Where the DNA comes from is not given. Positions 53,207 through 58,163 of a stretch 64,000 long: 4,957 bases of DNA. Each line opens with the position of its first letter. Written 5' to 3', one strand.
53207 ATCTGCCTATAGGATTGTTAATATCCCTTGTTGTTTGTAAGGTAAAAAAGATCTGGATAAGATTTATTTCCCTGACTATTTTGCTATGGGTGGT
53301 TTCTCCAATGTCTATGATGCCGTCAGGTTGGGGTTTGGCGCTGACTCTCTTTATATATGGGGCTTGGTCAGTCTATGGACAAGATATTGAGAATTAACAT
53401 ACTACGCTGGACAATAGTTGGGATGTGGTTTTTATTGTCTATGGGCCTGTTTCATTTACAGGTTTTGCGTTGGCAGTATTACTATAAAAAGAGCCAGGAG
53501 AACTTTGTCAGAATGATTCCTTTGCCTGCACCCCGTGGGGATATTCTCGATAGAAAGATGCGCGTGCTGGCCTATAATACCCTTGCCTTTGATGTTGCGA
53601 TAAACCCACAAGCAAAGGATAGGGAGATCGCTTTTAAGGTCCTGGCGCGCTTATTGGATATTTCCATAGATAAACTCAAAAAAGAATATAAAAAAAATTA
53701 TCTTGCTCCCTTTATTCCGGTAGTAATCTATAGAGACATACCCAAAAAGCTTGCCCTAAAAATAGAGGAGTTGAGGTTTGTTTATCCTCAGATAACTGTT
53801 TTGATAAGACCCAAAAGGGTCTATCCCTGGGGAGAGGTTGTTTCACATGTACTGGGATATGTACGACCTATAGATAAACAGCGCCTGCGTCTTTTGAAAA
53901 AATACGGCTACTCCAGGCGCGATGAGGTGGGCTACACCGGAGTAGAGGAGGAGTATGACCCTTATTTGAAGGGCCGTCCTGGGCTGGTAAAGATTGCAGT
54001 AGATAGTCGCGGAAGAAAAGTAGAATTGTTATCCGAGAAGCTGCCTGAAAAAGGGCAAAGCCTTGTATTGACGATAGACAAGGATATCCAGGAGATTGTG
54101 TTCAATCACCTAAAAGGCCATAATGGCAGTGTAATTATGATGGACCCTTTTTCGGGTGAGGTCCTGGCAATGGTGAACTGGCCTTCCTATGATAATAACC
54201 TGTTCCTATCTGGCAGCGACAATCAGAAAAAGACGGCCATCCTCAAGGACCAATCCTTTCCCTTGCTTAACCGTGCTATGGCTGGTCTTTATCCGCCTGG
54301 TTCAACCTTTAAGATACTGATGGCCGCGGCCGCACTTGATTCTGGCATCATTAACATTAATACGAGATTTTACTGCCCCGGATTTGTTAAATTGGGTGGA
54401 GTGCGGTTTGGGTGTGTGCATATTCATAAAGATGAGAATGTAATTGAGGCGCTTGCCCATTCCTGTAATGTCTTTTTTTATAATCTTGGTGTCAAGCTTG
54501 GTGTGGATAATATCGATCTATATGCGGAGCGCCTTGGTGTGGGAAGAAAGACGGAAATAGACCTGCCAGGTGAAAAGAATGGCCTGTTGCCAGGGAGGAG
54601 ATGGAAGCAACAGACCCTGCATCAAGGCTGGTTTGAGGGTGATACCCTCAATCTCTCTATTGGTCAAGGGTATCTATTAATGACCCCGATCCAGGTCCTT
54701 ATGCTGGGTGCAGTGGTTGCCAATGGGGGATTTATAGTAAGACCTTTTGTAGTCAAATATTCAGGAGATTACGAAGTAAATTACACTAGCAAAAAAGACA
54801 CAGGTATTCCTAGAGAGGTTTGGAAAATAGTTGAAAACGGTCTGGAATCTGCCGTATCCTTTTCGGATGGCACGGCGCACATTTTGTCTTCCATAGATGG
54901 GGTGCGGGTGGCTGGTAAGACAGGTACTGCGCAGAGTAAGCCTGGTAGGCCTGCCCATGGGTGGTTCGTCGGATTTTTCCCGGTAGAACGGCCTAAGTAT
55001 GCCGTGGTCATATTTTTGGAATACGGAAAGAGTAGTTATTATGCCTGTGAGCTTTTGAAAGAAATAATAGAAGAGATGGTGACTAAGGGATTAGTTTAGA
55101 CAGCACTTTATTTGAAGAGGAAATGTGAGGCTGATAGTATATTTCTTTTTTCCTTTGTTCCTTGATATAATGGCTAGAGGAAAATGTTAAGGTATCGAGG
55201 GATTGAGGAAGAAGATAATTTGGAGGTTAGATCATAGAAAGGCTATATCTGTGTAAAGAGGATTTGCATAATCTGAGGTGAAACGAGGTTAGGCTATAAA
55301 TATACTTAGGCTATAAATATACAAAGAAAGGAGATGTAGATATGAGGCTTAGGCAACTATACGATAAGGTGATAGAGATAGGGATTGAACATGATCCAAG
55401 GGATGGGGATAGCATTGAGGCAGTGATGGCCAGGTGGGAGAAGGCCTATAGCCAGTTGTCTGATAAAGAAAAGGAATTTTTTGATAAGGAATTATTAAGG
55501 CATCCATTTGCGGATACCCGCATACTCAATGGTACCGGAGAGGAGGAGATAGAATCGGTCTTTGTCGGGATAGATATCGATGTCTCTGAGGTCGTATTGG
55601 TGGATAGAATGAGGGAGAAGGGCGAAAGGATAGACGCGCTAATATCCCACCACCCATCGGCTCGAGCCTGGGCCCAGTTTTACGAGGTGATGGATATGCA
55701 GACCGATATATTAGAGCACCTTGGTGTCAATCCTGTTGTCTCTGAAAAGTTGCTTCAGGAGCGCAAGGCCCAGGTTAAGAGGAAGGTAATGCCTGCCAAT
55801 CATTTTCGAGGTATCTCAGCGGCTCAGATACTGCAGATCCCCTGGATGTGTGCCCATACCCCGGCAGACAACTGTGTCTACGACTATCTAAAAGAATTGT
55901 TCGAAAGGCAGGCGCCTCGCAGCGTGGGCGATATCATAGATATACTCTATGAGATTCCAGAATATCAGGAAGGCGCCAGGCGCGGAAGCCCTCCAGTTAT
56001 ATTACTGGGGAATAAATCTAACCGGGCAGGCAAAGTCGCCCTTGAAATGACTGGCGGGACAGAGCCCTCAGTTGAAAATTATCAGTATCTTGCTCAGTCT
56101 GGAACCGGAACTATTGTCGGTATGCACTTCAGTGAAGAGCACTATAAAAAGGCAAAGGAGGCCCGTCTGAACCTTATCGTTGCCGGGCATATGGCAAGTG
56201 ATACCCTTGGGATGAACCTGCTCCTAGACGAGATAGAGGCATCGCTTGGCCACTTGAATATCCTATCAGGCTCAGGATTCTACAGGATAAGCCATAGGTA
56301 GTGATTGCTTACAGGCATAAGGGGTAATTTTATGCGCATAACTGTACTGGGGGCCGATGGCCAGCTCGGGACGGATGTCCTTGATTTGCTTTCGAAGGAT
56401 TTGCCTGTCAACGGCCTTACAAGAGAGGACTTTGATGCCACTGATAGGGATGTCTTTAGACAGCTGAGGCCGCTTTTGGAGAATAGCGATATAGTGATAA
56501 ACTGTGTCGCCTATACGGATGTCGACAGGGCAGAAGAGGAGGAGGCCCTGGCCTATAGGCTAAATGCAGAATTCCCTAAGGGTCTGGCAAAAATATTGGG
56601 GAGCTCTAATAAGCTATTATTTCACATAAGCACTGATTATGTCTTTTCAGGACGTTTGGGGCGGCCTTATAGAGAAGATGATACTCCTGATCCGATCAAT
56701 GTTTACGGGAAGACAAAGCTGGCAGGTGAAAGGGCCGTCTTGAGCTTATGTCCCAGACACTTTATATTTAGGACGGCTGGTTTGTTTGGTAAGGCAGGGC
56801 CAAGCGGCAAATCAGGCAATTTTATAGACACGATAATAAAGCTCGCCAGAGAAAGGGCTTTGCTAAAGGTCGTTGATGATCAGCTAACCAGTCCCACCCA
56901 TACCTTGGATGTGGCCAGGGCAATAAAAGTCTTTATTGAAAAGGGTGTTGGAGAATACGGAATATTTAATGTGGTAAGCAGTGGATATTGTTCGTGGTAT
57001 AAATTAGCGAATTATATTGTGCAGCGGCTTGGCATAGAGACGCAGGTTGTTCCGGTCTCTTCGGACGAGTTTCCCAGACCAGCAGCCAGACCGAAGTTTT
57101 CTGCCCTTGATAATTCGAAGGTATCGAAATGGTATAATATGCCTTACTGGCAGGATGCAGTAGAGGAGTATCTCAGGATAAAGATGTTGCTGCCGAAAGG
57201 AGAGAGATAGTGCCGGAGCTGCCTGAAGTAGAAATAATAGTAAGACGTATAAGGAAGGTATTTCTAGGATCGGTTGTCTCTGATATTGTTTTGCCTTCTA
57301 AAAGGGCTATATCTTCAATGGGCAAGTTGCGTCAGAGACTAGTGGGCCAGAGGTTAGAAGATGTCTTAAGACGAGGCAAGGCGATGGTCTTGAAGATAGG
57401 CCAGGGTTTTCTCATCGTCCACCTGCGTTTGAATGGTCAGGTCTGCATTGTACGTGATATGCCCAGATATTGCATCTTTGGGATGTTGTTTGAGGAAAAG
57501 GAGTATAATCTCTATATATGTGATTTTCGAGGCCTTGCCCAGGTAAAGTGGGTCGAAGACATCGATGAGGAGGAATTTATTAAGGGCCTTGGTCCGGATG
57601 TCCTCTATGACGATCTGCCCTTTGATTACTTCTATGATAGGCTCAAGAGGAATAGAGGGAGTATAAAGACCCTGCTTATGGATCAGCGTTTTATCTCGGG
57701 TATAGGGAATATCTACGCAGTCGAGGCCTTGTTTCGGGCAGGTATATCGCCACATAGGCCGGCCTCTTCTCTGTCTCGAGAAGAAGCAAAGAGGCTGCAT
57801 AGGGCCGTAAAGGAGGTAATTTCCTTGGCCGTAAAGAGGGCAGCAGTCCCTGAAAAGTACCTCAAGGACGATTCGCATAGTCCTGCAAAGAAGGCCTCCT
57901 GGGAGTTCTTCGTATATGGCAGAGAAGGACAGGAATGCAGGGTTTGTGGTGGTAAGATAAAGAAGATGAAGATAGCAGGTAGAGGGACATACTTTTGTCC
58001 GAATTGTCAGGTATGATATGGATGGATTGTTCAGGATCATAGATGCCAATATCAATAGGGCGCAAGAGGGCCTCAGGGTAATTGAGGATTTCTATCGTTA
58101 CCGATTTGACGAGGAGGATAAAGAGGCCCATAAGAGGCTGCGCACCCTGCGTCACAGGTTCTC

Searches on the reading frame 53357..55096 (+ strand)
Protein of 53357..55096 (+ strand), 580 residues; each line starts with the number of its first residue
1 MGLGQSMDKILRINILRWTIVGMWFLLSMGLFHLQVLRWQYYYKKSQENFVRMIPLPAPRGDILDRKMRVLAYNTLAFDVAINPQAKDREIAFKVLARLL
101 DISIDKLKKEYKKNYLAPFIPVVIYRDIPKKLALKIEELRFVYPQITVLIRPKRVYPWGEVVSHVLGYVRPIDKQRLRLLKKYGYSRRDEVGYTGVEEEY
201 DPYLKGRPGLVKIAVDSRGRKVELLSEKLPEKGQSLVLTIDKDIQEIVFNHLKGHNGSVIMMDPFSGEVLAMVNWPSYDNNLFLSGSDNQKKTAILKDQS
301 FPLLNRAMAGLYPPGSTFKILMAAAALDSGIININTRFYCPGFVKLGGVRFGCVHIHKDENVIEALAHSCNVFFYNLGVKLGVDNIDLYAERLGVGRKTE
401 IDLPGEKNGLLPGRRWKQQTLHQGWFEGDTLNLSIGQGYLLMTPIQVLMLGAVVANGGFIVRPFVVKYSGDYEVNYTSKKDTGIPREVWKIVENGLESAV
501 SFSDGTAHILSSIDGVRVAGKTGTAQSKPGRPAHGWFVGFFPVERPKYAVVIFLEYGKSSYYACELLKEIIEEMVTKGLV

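Call 63: search_protein_families(library=pfam, proteins=[window:53357-55096:+], max_evalue=0.00001)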
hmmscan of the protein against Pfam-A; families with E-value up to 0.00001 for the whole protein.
window:53357-55096:+ (580 aa): 2 families
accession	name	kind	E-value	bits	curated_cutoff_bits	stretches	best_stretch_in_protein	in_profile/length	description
PF00905.27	Transpeptidase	-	1.1e-62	212.3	22.1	1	257-571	1-298/299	Penicillin binding protein transpeptidase domain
PF03717.20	PBP_dimer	-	4.2e-37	128.7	24.4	1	56-223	2-177/180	Penicillin-binding Protein dimerisation domain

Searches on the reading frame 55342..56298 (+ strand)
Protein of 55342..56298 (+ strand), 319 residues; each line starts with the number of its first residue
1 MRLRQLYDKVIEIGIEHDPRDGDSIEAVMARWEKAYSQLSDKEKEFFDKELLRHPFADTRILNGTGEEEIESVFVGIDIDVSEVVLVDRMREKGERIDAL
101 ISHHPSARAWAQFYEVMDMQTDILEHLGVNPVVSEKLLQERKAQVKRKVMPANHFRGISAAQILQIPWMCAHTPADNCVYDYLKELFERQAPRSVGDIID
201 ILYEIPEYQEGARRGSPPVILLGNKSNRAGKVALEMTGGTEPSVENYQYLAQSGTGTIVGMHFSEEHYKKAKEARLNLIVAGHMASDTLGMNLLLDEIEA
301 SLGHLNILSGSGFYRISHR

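Call 63: search_protein_families(library=pfam, proteins=[window:55342-56298:+], max_evalue=0.00001)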
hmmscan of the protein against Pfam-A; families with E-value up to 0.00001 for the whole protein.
window:55342-56298:+ (319 aa): 1 family
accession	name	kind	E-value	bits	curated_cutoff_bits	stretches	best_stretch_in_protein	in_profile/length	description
PF01784.24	DUF34_NIF3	-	6.2e-06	26.4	23.4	0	217-302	158-239/256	Duf34/NIF3 (NGG1p interacting factor 3)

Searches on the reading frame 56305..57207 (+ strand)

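Call 63: search_protein_families(library=pfam, proteins=[window:56305-57207:+], max_evalue=0.00001)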
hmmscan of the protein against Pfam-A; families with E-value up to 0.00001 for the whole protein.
window:56305-57207:+ (301 aa): 2 families
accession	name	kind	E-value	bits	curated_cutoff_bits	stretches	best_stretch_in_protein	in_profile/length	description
PF04321.23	RmlD_sub_bind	-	4.1e-79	266.1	27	1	10-291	1-283/287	RmlD substrate binding domain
PF01370.27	Epimerase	-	3.9e-17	62.9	20.9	1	12-223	1-239/240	NAD dependent epimerase/dehydratase family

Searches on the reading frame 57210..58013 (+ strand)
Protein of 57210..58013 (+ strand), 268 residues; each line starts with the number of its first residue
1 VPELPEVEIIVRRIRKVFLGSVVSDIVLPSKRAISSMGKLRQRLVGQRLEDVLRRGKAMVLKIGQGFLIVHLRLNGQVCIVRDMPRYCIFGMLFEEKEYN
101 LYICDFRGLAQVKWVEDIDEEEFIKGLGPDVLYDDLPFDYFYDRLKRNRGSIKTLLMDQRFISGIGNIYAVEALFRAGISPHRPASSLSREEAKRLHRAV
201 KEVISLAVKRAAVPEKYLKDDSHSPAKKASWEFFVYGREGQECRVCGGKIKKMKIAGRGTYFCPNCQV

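Call 63: search_protein_families(library=pfam, proteins=[window:57210-58013:+], max_evalue=0.00001)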
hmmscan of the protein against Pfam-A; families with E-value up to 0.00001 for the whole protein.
window:57210-58013:+ (268 aa): 3 families
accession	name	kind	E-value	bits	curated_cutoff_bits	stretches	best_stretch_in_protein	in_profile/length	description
PF06831.19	H2TH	-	7.6e-28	96.8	34.7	1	127-210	1-84/93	Formamidopyrimidine-DNA glycosylase H2TH domain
PF01149.29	Fapy_DNA_glyco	-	2.8e-19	70.3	25.5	1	1-111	1-116/117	Formamidopyrimidine-DNA glycosylase N-terminal domain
PF06827.20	zf-FPG_IleRS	-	2.2e-10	40.6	21.3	1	240-267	1-28/30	Zinc finger found in FPG and IleRS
